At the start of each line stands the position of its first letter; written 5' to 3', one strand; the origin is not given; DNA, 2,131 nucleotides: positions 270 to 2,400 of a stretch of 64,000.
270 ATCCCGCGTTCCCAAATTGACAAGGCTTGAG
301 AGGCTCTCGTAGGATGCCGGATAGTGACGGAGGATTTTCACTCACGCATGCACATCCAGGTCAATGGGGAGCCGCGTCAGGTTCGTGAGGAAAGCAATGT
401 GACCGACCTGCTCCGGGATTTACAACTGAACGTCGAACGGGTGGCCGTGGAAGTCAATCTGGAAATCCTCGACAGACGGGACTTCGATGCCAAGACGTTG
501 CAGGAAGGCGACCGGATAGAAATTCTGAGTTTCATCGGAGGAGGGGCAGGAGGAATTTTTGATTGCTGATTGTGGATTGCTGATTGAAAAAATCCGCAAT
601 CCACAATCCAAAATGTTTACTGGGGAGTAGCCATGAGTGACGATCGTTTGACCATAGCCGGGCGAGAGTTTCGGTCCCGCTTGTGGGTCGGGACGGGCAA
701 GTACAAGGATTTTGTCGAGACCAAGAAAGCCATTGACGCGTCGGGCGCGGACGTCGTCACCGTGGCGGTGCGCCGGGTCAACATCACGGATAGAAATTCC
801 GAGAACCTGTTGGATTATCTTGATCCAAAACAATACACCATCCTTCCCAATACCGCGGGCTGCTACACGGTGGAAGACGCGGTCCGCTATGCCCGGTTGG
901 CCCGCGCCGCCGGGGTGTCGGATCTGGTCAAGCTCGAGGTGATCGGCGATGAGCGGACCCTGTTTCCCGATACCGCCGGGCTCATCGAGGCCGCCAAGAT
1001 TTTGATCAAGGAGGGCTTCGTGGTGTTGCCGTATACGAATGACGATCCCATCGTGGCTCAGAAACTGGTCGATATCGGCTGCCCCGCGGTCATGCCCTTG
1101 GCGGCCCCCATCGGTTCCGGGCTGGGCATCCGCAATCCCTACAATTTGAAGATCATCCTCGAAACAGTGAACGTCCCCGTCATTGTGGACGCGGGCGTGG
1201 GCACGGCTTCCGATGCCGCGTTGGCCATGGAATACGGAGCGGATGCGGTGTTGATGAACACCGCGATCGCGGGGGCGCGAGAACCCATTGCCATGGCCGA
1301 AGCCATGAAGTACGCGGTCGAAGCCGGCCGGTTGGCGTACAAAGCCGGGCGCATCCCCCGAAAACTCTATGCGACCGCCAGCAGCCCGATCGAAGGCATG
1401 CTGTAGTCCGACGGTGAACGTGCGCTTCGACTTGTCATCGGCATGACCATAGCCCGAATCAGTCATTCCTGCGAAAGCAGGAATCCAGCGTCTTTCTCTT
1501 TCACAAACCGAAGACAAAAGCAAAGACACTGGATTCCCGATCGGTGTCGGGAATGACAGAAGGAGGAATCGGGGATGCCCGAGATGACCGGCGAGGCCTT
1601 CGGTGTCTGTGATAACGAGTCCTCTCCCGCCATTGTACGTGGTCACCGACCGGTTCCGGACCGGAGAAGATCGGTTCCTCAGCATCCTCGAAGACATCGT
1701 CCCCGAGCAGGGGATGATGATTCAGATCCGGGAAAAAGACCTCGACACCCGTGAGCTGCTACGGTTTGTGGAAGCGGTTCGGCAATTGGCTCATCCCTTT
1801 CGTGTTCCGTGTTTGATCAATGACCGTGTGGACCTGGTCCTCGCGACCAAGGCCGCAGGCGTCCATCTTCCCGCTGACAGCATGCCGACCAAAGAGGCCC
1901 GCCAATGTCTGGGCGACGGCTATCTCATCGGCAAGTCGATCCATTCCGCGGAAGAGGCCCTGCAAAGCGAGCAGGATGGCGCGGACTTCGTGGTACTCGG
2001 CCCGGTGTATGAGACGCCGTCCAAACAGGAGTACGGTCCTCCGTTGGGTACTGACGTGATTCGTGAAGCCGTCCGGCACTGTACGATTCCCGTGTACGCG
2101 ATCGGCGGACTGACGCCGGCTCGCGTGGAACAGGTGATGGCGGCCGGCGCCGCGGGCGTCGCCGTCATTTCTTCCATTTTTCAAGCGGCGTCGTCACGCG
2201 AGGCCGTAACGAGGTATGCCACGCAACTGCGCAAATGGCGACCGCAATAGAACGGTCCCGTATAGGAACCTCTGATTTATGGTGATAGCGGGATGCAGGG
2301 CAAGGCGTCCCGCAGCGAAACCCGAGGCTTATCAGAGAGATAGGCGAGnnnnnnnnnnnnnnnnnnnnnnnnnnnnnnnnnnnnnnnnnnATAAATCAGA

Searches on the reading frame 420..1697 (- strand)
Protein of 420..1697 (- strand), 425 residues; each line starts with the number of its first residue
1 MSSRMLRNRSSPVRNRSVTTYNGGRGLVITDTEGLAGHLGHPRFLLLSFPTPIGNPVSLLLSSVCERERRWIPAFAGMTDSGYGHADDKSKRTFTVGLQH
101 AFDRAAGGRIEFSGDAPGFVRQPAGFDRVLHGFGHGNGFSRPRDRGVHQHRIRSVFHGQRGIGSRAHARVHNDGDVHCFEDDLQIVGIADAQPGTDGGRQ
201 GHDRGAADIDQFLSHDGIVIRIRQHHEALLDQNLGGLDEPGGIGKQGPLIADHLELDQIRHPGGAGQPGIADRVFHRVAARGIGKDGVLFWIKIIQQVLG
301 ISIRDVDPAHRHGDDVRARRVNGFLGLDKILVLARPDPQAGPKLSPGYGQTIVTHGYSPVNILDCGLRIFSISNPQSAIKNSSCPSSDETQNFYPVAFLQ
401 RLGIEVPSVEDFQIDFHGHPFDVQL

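Call 63: find_encoding_contigs(protein=window:420-1697:-, flank=10000, max_places=3)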
Protein window:420-1697:- (425 aa): no gene with exactly this product is on record in the collection.

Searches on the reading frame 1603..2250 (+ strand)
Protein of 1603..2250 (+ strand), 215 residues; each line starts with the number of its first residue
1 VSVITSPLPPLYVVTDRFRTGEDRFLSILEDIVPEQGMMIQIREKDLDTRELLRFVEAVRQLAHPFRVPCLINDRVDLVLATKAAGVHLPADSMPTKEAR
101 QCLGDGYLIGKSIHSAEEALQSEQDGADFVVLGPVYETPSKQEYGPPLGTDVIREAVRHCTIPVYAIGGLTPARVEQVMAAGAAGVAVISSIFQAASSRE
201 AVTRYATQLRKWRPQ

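Call 4: search_protein_families(library=pfam, proteins=[window:1603-2250:+], max_evalue=0.01)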
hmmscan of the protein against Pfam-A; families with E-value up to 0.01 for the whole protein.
window:1603-2250:+ (215 aa): 2 families
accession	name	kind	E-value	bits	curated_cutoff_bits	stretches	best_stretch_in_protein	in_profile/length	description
PF02581.23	TMP-TENI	-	5.8e-56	189.1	27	1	11-192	1-180/180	Thiamine monophosphate synthase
PF03060.21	NMO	-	2.5e-06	27.6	28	1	72-195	102-228/331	Nitronate monooxygenase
